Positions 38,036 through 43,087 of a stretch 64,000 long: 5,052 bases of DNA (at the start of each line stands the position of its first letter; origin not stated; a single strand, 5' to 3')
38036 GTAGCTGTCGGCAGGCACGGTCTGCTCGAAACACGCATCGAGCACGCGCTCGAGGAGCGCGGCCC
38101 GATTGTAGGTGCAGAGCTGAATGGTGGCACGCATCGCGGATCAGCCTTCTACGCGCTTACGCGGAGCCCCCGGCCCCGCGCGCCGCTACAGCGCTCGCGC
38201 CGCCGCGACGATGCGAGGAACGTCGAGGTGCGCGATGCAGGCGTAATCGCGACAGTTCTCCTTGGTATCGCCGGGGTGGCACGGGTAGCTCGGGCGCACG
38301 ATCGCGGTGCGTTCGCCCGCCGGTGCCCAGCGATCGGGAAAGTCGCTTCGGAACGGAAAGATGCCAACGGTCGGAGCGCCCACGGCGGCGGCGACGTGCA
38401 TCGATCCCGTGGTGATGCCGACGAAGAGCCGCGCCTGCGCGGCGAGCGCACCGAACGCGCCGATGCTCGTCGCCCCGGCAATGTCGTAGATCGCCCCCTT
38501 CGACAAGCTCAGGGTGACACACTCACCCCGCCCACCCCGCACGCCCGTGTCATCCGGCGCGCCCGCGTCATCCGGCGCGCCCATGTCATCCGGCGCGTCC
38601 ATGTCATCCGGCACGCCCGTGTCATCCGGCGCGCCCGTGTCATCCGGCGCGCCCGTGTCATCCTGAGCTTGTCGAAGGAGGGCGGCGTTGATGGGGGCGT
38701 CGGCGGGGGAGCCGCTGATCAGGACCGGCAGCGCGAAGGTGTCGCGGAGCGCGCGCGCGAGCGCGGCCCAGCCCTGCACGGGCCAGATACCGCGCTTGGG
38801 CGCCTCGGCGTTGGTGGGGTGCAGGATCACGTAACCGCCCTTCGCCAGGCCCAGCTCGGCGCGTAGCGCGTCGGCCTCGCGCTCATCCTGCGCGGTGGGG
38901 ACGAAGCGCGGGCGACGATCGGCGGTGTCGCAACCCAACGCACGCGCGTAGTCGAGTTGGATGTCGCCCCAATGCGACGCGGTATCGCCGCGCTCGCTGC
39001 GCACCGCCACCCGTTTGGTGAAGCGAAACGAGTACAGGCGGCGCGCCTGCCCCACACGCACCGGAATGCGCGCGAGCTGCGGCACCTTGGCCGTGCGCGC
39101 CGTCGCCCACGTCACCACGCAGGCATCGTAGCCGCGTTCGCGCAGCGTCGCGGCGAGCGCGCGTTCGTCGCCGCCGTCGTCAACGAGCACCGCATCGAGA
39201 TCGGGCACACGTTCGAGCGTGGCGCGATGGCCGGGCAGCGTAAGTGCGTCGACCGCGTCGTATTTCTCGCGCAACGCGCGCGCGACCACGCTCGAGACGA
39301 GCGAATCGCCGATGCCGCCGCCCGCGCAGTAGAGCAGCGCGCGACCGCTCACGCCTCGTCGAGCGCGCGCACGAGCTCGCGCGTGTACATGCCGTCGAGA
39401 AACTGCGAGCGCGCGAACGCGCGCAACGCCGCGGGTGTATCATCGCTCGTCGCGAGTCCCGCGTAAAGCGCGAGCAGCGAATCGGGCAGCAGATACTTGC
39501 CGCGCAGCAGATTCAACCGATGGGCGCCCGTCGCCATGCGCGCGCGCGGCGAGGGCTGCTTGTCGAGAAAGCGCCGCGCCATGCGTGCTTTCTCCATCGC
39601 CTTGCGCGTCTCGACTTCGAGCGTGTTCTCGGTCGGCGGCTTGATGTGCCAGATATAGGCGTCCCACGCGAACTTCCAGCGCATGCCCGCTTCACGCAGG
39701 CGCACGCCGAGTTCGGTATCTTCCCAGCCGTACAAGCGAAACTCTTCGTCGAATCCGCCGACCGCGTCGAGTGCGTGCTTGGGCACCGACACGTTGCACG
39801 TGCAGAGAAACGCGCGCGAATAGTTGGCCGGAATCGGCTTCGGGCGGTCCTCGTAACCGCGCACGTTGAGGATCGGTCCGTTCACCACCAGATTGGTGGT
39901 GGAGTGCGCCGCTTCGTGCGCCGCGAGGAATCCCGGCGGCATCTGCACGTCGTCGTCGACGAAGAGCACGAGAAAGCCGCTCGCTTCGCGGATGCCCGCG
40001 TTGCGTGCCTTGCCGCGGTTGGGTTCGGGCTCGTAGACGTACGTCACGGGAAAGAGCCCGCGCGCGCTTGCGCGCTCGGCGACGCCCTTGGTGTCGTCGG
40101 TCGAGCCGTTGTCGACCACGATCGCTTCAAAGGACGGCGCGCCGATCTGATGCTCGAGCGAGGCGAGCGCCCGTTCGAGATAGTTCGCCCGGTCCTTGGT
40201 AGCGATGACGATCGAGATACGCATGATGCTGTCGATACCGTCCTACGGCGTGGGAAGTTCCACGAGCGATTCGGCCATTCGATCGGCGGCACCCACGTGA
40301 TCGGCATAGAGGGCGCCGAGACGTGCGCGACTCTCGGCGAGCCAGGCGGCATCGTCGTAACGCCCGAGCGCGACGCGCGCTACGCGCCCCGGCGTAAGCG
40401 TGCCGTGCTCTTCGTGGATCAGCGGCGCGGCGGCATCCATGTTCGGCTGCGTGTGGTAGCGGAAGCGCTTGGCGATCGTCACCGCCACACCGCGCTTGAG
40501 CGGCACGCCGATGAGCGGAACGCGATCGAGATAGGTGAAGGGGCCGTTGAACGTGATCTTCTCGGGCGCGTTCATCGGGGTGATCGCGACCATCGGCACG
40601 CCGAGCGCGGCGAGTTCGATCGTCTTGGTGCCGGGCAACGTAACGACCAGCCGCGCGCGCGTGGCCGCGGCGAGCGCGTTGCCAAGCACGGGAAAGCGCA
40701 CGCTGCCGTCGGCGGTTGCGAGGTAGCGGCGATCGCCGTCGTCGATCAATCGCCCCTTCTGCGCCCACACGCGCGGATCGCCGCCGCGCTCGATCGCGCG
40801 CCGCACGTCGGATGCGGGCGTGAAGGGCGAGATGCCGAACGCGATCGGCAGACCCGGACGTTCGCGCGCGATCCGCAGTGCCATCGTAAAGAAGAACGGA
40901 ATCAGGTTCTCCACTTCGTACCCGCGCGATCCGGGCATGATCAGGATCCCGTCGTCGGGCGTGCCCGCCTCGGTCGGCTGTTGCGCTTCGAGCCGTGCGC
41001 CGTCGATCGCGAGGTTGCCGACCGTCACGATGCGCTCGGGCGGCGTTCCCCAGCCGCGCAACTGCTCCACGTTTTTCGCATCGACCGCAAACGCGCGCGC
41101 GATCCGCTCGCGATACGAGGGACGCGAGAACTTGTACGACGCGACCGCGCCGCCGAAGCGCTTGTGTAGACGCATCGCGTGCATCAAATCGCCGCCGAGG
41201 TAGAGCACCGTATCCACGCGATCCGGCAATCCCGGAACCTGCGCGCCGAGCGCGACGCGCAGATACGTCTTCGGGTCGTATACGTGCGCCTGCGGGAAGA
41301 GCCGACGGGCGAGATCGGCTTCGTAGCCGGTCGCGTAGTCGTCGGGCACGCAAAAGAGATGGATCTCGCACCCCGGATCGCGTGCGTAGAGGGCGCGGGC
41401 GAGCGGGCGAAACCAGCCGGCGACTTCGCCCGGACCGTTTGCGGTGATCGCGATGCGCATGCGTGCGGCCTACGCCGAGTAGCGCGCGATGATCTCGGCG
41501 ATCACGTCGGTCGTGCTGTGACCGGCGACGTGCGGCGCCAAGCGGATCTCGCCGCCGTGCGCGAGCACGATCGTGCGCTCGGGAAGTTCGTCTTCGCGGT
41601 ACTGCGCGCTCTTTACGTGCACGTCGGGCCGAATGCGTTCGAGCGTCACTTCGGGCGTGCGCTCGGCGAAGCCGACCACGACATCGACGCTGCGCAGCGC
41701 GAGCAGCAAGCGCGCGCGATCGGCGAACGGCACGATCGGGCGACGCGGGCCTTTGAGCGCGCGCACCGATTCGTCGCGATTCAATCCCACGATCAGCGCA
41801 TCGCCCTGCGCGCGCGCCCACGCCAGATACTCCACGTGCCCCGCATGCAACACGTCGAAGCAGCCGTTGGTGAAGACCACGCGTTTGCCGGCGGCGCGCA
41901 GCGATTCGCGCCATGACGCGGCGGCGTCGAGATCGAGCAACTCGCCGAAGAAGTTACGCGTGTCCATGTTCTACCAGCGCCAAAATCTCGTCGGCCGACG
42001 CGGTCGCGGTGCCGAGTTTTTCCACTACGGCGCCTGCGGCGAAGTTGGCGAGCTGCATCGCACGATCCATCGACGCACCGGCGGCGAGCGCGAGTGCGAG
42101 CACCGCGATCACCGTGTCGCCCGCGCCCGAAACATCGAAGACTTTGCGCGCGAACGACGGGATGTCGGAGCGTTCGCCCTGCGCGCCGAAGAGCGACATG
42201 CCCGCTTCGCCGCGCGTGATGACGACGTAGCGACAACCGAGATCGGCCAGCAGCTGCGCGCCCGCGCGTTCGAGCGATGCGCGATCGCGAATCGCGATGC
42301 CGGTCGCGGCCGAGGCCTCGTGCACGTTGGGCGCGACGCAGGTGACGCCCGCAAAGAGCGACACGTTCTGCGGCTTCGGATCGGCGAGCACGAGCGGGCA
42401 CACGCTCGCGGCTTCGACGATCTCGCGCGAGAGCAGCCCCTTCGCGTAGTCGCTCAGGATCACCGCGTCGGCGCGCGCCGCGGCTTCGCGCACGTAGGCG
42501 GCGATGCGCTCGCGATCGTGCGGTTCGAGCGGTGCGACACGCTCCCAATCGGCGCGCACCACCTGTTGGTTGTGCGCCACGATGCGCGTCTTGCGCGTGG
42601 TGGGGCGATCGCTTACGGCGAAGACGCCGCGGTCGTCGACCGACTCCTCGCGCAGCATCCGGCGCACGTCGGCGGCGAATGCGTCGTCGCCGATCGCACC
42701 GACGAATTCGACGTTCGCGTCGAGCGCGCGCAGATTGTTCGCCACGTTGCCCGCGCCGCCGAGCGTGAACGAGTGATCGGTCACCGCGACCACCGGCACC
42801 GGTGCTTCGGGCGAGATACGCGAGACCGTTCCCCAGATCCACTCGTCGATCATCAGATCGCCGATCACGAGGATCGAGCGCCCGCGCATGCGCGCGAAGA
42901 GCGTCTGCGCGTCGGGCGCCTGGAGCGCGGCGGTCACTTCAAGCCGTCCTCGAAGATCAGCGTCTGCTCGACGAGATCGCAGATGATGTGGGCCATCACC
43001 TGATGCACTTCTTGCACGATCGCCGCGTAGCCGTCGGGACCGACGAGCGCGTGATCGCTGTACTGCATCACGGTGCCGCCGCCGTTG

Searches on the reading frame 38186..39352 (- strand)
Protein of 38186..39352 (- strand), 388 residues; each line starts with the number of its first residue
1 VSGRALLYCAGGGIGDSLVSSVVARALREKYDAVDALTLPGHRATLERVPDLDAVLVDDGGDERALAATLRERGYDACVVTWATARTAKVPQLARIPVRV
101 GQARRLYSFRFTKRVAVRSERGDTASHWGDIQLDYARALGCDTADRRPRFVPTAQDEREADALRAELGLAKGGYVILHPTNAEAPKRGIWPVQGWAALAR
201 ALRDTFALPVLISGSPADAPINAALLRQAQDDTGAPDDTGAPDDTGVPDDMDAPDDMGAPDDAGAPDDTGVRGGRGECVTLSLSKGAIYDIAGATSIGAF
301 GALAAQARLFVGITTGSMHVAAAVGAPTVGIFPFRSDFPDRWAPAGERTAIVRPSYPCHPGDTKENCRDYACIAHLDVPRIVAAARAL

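Call 28: search_protein_families(library=pfam, max_evalue=0.00001, proteins=[window:38186-39352:-])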
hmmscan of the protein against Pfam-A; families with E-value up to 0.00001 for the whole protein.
window:38186-39352:- (388 aa): 1 family
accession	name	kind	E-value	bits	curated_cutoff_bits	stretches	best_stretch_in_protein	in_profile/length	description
PF01075.23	Glyco_transf_9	-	1.7e-21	77.1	22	2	286-365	163-240/247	Glycosyltransferase family 9 (heptosyltransferase)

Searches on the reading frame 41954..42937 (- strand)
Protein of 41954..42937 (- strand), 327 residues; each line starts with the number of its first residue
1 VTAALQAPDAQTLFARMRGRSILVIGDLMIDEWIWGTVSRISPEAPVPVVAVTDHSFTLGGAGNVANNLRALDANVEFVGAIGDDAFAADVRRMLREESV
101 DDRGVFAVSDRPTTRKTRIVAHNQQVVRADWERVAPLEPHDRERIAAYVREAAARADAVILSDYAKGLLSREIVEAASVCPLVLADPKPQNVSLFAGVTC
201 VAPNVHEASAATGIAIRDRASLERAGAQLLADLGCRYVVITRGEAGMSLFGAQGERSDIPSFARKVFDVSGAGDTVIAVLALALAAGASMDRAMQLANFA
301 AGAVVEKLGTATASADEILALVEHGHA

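Call 28: search_protein_families(library=pfam, max_evalue=0.00001, proteins=[window:41954-42937:-])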
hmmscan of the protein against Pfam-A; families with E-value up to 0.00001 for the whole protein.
window:41954-42937:- (327 aa): 2 families
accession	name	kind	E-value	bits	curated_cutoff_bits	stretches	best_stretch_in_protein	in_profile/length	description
PF00294.29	PfkB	-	1e-43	150.3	25.8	1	21-313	3-298/302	pfkB family carbohydrate kinase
PF08543.17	Phos_pyr_kin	-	1.2e-09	38.4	27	1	193-304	115-232/246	Phosphomethylpyrimidine kinase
